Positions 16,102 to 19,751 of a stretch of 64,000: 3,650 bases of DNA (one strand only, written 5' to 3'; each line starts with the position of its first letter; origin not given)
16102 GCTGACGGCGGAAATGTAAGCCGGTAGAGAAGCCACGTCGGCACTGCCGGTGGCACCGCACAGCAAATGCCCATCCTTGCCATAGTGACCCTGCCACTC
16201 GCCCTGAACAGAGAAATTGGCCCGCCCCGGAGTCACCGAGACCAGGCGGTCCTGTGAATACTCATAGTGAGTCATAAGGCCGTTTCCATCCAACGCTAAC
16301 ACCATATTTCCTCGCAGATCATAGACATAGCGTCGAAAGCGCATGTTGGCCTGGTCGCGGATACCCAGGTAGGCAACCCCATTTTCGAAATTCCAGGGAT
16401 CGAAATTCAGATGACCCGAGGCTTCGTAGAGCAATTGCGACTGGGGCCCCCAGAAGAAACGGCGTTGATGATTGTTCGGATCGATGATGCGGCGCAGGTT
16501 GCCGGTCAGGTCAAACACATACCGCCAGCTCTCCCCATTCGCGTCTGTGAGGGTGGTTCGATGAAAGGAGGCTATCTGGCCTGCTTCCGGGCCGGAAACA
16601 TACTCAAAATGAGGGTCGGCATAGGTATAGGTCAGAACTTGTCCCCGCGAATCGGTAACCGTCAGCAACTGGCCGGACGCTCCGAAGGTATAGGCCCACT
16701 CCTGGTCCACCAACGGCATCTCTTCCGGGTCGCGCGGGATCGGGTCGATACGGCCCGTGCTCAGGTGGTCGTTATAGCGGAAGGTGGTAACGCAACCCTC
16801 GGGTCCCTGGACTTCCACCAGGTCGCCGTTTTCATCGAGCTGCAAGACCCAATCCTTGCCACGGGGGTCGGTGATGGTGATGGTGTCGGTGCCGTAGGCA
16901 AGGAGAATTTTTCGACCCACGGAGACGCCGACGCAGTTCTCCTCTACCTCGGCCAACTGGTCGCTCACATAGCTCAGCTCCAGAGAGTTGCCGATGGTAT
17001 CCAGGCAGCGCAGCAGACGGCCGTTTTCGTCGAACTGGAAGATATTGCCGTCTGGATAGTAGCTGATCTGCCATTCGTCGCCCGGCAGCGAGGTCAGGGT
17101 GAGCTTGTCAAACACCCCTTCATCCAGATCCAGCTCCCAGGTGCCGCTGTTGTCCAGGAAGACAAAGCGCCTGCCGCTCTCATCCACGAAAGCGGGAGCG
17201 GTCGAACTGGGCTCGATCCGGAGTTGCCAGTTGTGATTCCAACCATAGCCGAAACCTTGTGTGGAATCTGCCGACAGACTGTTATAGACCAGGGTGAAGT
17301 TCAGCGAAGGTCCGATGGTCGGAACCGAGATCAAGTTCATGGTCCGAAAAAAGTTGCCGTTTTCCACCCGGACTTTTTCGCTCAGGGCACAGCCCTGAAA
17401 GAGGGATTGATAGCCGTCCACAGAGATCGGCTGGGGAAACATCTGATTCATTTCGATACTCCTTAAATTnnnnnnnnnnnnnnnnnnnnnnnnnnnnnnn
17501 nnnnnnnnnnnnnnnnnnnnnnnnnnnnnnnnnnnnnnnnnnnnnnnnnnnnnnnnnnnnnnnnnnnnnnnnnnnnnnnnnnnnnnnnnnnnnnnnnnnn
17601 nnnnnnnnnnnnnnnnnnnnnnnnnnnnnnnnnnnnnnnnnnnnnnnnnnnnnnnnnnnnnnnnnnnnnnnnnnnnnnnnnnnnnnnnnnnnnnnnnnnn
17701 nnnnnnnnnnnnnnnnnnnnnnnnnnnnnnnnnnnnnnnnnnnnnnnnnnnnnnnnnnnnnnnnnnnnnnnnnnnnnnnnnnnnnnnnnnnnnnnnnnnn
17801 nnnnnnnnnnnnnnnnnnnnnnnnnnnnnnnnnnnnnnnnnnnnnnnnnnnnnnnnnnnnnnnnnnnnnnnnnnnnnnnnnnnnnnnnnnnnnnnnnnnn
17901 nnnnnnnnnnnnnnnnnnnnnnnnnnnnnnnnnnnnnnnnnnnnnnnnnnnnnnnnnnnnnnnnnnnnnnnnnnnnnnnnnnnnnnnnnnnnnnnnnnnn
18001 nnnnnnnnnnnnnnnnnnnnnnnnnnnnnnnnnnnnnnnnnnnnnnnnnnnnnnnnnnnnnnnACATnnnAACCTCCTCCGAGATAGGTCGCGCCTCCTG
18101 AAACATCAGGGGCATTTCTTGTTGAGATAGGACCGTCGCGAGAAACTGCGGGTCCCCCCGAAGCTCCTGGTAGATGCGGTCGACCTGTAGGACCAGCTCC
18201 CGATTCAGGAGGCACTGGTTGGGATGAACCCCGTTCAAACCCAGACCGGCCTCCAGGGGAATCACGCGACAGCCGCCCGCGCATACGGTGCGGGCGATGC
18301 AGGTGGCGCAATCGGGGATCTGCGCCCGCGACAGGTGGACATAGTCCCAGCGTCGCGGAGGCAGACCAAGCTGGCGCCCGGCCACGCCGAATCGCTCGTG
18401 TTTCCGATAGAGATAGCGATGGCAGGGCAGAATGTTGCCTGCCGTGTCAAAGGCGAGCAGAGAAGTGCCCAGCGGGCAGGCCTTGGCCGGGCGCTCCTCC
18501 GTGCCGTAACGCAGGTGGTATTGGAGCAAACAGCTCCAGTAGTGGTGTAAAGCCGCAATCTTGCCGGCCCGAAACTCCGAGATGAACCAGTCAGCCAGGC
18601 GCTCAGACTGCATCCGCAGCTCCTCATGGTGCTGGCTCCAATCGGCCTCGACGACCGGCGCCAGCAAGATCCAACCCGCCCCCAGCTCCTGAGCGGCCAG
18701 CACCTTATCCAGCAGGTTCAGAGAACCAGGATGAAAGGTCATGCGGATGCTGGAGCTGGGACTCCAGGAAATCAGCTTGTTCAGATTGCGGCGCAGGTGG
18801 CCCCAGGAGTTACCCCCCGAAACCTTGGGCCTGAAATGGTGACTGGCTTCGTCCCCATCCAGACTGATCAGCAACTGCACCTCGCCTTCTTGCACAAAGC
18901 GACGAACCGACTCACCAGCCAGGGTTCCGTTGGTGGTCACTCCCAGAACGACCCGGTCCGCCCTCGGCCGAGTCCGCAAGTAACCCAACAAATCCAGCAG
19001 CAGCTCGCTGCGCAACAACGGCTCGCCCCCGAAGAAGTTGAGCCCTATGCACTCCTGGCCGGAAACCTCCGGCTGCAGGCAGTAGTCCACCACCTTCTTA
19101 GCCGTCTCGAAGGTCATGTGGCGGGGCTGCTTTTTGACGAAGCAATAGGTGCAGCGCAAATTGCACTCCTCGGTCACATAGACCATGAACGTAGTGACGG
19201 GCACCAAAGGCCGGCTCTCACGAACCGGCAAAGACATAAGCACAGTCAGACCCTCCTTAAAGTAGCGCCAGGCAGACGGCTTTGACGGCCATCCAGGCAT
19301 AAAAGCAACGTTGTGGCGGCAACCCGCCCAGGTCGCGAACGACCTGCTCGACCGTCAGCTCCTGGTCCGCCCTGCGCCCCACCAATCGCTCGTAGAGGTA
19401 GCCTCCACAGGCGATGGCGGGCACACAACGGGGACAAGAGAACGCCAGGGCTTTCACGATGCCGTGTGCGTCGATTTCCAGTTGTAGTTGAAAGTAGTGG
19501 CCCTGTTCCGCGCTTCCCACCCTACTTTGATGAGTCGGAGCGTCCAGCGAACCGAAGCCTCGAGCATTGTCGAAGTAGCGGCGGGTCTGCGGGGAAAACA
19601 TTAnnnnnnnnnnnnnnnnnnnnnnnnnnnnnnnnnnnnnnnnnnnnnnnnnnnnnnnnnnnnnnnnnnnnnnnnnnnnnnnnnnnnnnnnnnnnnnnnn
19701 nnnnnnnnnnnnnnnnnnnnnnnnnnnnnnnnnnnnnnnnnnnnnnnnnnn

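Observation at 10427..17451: RHS polymorphic toxin with an uncharacterised ~205-aa C-terminal domain and a cognate downstream immunity-like gene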

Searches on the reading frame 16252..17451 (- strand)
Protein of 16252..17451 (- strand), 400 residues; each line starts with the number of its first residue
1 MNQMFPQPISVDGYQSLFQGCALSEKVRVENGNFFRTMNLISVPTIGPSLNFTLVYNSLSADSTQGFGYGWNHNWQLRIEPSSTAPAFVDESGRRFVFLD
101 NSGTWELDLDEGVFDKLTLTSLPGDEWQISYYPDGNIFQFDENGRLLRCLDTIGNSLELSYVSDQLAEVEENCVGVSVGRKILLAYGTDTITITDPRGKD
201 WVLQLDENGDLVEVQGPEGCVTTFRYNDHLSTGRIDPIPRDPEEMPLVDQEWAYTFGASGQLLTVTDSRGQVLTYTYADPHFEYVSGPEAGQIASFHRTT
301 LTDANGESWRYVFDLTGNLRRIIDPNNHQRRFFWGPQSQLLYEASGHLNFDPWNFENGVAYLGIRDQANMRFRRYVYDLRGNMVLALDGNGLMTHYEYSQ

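Call 34: find_related_loci(query=window:16252-17451:-, collection=genome_contigs, flank=10000)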
Query window:16252-17451:- (400 aa) in genome_contigs; peptide patterns used: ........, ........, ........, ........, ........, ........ (x = any residue, [..] = any of these).
17 stretches matched a pattern, but none encodes a relative of the query by tblastn (E <= 1e-3).
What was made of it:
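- Tried and rejected: genome_contigs with the RHS N-terminus found nothing (call 34).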

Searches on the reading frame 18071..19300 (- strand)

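Call 7: search_protein_families(library=pfam, proteins=[window:18071-19300:-], max_evalue=0.1)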
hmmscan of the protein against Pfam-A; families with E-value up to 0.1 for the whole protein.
window:18071-19300:- (410 aa): 3 families
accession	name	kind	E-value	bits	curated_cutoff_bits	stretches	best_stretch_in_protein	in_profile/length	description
PF04055.27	Radical_SAM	-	3.4e-14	53.8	29.5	1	41-192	2-153/166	Radical SAM superfamily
PF13353.11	Fer4_12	-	7.8e-08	33.2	22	1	39-141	9-111/137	4Fe-4S single cluster domain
PF19238.5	Radical_SAM_2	-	0.077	13.1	26.7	0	40-63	16-39/151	Radical SAM-like domain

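Call 8: search_protein_families(library=ncbifam, proteins=[window:18071-19300:-], max_evalue=0.1)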
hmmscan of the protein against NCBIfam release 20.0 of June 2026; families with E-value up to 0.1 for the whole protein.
window:18071-19300:- (410 aa): 76 families (the best 25 are shown)
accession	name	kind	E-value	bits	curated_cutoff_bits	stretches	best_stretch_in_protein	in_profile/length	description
NF047865.1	rSAM_PapB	equivalog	9.9e-53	179.5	340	1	35-346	2-318/330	PapB family radical SAM/SPASM ranthipeptide maturase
TIGR04064.1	rSAM_nif11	equivalog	1.2e-40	139.6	518.7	1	33-388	75-445/459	nif11-like peptide radical SAM maturase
TIGR03906.1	quino_hemo_SAM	equivalog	2.7e-36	125.2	453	1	33-345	91-415/467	quinohemoprotein amine dehydrogenase maturation protein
TIGR03974.1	rSAM_six_Cys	equivalog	1.5e-33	116.4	425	1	35-368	96-440/451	thioether cross-link-forming SCIFF peptide maturase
TIGR04068.1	rSAM_ocin_clost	equivalog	3.5e-27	95.4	500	1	36-176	84-232/462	Cys-rich peptide radical SAM maturase CcpM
TIGR04115.1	rSAM_Cxxx_rpt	equivalog_domain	2.4e-26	93.1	350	1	39-298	5-274/359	radical SAM peptide maturase, CXXX-repeat target family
NF040492.1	not_ScfB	exception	1.6e-24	86.6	855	1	40-345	99-416/450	ScfB-related radical SAM/SPASM orphan maturase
TIGR04280.1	geopep_mat_rSAM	hypoth_equivalog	6.4e-23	81.4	400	1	36-176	84-230/428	geopeptide radical SAM maturase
TIGR04148.1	GG_samocin_CFB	equivalog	4.6e-21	75.5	300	1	35-179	16-173/411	radical SAM peptide maturase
TIGR03978.1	rSAM_paired_1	equivalog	2e-19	69.7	370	1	36-194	83-247/466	His-Xaa-Ser system radical SAM maturase HxsB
NF041707.1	rSAM_YhhB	equivalog_domain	7.4e-18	64.6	445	1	35-181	1-157/369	cyclophane-forming radical SAM/SPASM peptide maturase YhhB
NF038170.1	lachnocin_rSAM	equivalog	1.3e-17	63.8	550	1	37-181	77-228/440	lachnocin radical SAM maturase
NF035951.1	rSAM_RumMC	equivalog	4.4e-17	61.9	720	1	39-177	115-260/510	RumMC family radical SAM sactipeptide maturase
NF038107.1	rSAM_NF038107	equivalog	4.1e-16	58.8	600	2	38-176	87-233/444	Cys-every-fifth radical SAM/SPASM peptide maturase CefB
TIGR04084.1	rSAM_AF0577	subfamily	8.4e-16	57.8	225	1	41-380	2-320/347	TIGR04084 family radical SAM/SPASM domain-containing protein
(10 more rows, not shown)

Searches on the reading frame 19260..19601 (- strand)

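Call 11: search_protein_families(library=pfam, proteins=[window:19260-19601:-], max_evalue=0.01)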
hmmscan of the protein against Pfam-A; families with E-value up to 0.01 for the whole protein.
window:19260-19601:- (114 aa): 1 family
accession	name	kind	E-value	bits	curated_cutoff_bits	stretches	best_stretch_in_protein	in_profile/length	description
PF01592.21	NifU_N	-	1.1e-10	42.2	22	1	8-112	8-116/127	NifU-like N terminal domain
